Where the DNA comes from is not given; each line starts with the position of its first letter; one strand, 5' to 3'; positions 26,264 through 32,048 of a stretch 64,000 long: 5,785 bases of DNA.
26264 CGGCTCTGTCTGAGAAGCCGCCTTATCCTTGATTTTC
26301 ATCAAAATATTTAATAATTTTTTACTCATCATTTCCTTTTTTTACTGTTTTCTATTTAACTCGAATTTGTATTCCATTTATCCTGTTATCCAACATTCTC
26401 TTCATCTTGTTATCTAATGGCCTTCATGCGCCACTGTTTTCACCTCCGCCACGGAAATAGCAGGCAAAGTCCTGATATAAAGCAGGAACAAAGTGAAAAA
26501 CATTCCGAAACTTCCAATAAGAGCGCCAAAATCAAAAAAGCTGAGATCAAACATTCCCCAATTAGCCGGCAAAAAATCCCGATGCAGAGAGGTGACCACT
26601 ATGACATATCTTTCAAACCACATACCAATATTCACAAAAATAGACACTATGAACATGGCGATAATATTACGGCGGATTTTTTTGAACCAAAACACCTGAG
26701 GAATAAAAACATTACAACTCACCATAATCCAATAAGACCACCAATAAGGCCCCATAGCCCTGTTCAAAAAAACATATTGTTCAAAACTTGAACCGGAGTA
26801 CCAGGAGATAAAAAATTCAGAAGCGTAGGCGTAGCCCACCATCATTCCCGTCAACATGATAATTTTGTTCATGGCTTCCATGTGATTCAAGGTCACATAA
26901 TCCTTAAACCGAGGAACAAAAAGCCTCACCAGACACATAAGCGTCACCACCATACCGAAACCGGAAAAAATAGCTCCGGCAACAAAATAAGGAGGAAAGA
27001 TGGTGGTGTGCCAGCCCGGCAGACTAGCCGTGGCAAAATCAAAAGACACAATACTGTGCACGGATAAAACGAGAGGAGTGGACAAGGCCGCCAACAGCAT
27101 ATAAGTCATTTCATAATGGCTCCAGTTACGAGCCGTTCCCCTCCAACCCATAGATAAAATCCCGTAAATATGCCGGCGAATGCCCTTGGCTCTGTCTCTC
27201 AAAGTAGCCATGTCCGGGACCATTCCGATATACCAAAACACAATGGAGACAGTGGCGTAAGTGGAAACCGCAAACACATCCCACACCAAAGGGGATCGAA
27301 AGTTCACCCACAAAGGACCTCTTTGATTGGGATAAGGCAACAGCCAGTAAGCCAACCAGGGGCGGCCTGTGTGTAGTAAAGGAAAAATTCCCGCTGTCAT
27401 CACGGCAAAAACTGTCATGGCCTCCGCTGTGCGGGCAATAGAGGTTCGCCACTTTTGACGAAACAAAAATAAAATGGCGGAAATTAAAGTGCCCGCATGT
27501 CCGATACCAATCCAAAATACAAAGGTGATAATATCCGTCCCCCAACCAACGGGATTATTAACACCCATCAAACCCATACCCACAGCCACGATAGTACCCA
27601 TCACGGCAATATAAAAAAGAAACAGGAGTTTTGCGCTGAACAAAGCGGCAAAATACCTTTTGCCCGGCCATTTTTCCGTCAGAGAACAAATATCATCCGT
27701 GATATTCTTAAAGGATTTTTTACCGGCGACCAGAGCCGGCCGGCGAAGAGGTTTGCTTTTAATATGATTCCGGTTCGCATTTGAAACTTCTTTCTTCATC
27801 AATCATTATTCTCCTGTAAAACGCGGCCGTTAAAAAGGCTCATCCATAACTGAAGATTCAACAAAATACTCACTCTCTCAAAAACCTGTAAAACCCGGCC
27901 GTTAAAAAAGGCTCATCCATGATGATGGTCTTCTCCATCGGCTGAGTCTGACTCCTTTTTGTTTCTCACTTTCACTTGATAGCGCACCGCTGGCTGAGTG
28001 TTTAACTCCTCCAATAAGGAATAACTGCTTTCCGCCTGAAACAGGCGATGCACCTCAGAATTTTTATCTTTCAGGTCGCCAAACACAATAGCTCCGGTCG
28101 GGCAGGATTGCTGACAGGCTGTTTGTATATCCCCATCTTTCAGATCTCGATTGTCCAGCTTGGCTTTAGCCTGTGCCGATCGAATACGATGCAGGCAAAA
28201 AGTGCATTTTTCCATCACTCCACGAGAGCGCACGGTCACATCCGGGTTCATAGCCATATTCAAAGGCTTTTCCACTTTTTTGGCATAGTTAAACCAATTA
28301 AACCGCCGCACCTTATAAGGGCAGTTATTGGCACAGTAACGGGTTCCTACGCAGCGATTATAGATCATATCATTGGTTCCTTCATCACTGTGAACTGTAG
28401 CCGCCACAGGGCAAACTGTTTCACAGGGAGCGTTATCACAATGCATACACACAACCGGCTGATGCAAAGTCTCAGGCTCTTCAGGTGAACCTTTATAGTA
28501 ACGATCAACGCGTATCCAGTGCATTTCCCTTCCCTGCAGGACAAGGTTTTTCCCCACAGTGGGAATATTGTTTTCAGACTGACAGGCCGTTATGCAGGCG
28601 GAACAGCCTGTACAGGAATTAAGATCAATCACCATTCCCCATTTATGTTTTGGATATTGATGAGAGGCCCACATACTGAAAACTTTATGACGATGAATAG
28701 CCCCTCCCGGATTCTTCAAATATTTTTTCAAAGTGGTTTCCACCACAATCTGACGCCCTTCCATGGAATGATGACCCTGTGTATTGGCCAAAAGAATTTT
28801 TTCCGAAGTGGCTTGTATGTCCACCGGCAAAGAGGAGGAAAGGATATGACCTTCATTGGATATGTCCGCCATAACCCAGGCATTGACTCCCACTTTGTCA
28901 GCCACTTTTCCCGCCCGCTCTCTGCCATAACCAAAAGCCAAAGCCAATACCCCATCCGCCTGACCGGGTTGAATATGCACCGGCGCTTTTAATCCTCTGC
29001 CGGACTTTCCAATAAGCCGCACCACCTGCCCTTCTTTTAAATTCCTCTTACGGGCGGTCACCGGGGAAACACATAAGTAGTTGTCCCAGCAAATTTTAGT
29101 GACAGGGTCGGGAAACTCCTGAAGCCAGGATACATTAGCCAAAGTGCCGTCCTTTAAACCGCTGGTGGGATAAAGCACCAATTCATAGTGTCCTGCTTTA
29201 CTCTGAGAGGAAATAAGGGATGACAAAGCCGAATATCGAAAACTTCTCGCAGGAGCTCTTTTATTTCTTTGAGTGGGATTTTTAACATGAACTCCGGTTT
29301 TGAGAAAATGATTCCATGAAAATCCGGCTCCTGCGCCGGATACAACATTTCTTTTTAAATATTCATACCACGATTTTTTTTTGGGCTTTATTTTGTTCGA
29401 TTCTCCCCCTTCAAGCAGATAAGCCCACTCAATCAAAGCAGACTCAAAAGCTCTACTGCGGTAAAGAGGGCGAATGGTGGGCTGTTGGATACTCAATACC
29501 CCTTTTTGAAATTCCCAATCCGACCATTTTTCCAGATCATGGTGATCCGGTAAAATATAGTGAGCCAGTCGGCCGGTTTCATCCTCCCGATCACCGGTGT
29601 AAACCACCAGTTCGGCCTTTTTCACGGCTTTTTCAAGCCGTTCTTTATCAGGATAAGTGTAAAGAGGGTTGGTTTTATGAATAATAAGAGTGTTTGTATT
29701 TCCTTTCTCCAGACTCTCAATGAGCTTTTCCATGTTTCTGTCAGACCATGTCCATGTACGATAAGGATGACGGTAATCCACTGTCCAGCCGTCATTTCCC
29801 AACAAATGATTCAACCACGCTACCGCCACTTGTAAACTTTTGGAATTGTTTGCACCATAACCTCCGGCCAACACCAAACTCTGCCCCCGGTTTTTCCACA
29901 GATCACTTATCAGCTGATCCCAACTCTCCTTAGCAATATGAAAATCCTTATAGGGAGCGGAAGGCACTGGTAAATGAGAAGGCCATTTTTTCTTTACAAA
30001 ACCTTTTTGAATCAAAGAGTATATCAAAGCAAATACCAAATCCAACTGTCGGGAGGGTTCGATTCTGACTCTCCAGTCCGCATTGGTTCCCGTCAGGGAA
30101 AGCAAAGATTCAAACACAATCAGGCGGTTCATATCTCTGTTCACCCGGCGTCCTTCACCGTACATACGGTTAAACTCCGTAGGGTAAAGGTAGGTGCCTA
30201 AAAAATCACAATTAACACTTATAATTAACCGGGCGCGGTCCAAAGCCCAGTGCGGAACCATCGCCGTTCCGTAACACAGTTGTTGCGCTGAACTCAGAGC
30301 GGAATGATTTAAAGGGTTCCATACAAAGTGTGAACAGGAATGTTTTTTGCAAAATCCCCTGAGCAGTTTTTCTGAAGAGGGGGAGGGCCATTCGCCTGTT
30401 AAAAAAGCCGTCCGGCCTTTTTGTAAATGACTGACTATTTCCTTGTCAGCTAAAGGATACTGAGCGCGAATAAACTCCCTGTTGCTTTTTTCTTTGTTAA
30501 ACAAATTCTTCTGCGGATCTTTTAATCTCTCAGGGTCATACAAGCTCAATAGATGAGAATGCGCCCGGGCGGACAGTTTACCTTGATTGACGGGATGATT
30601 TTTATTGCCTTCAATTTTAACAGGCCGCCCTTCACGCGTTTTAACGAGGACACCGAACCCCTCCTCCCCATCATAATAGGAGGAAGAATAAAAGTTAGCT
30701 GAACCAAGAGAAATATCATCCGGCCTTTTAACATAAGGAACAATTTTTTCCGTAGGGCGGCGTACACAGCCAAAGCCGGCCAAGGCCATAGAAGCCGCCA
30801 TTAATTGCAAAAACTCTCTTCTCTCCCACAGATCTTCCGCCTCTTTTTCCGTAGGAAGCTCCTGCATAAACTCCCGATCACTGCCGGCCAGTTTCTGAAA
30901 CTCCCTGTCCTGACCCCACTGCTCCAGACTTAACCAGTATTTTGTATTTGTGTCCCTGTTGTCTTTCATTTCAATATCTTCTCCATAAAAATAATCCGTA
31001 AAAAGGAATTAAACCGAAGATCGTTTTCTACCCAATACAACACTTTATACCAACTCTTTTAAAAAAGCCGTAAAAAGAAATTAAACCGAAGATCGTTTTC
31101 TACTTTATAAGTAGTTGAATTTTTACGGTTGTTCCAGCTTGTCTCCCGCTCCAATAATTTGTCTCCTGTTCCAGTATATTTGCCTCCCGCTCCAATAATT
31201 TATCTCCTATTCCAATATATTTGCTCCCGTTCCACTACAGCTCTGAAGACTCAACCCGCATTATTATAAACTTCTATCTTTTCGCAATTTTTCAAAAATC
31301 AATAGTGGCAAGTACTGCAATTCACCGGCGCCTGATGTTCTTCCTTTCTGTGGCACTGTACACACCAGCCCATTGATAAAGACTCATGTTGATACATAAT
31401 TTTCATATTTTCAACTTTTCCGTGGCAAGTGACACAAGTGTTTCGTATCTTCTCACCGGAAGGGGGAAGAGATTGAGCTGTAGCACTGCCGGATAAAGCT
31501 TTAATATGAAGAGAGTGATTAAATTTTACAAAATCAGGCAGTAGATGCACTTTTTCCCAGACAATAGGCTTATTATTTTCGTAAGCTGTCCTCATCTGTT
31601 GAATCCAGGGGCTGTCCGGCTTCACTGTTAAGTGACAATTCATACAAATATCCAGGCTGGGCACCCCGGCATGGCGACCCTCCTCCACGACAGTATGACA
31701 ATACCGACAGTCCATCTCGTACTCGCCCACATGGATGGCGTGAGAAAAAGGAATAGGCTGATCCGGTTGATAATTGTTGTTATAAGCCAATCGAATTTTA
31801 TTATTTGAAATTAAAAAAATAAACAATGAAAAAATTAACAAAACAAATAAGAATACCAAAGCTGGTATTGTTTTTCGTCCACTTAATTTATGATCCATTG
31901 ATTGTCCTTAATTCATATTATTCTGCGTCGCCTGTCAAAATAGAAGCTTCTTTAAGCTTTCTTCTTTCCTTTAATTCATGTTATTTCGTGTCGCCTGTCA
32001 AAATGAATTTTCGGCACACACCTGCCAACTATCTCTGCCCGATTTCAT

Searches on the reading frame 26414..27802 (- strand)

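Call 62: search_protein_families(library=pfam, proteins=[window:26414-27802:-], max_evalue=0.00001)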
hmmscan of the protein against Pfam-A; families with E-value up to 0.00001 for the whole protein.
window:26414-27802:- (462 aa): 1 family
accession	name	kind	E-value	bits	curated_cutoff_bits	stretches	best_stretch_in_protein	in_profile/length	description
PF03916.19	NrfD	-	1.1e-28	101.2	25.8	1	80-406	4-309/313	Polysulphide reductase, NrfD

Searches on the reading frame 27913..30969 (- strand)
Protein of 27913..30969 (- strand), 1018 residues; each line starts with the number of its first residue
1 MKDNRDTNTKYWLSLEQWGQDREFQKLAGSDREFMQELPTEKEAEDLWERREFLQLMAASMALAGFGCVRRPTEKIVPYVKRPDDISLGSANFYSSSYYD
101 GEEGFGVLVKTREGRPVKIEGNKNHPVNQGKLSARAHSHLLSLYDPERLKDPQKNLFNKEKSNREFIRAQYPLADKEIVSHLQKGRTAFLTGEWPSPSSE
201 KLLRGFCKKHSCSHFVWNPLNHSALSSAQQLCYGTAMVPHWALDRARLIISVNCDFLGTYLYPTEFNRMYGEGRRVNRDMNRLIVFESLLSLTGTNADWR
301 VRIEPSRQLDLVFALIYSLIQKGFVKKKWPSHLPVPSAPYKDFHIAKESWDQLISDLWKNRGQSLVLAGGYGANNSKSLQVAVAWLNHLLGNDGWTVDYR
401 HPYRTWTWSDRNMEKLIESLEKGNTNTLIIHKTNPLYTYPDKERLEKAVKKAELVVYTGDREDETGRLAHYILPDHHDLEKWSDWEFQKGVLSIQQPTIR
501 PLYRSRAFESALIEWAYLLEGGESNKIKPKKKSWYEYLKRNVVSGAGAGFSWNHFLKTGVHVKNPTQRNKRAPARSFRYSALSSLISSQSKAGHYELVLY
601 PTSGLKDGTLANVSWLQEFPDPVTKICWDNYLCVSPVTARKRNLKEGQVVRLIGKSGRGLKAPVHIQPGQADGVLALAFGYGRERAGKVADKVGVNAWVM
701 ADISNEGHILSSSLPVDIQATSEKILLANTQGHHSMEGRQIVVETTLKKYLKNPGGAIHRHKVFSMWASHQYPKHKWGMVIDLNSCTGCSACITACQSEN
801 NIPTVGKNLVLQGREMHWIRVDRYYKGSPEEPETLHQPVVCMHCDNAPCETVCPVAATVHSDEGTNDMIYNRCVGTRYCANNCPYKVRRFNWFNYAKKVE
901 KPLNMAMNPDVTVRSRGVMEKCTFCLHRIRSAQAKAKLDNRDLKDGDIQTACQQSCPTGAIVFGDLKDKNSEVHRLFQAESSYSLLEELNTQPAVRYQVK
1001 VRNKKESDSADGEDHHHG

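Call 20: search_protein_families(library=ncbifam, proteins=[window:27913-30969:-], max_evalue=0.00001)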
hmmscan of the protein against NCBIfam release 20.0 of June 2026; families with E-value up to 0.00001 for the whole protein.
window:27913-30969:- (1018 aa): 23 families
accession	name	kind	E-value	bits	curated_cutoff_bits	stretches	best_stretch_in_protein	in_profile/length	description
NF041782.1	mnquin_red_QrcC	equivalog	3.2e-66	223.4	400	1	777-1000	1-227/239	menaquinone reductase iron-sulfur cluster-binding subunit QrcC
NF045797.1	DsrO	equivalog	5.8e-47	160.1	200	1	765-998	32-234/235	sulfate reduction electron transfer complex DsrMKJOP subunit DsrO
NF041783.2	mnquin_red_QrcB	equivalog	3.3e-34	118.1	440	1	101-703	60-674/695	menaquinone reductase molybdopterin-binding-like subunit QrcB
TIGR03149.1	cyt_nit_nrfC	equivalog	1.4e-29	103.1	377.6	2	765-892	27-146/225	cytochrome c nitrite reductase Fe-S protein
NF041715.1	arsenate_red_ArrB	equivalog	4.2e-29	101.7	450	2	776-892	2-108/233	arsenate respiratory reductase iron-sulfur subunit ArrB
NF011569.0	PRK14993.1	equivalog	6.5e-26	91.3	416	1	772-891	39-150/244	tetrathionate reductase subunit TtrB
NF008134.0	PRK10882.1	equivalog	8.6e-21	74.3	263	1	773-982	35-224/329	hydrogenase 2 operon protein HybA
NF038355.1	FDH3_beta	equivalog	3.5e-17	63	240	1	779-968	5-166/180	formate dehydrogenase FDH3 subunit beta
TIGR02951.1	DMSO_dmsB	equivalog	1.6e-16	60.8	214.1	1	777-891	2-115/161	DMSO/selenate family reductase complex B subunit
NF012032.0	PRK15488.1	equivalog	1.1e-15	56.8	694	1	50-325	5-272/759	thiosulfate reductase PhsA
TIGR03478.1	DMSO_red_II_bet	subfamily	1.7e-14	53.5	480.7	1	836-1009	126-264/321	DMSO reductase family type II enzyme, iron-sulfur subunit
NF045715.1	sulf_resp_HmcB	equivalog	6.2e-14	51.8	420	1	776-968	36-200/307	sulfate respiration complex iron-sulfur protein HmcB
NF041714.1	arsenate_red_ArrA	equivalog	5.1e-13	48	1600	0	424-512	467-559/848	arsenate respiratory reductase molybdopterin-containing subunit ArrA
NF042979.1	EthbenzDh_ebdB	equivalog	5.8e-13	48.4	740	1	838-998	150-275/354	ethylbenzene dehydrogenase subunit beta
TIGR01582.1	FDH-beta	equivalog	6.2e-12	45.2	334.7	1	777-893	22-146/283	formate dehydrogenase subunit beta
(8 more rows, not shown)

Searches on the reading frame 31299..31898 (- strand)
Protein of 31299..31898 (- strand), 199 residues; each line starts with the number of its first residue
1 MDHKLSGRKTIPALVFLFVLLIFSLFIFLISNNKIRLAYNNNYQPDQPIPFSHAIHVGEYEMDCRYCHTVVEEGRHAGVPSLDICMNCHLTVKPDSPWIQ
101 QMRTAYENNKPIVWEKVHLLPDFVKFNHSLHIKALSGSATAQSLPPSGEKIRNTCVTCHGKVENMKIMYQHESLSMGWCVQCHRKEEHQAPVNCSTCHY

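Call 78: search_protein_families(library=pfam, proteins=[window:31299-31898:-], max_evalue=0.0001)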
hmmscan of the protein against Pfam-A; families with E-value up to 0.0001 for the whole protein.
window:31299-31898:- (199 aa): 2 families
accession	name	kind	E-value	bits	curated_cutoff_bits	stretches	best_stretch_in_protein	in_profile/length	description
PF14522.11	Cytochrome_C7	-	7.3e-10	39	24.8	0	51-93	3-52/67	Cytochrome c7 and related cytochrome c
PF02085.21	Cytochrom_CIII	-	5.5e-09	36.7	22.9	0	42-106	14-69/101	Class III cytochrome C family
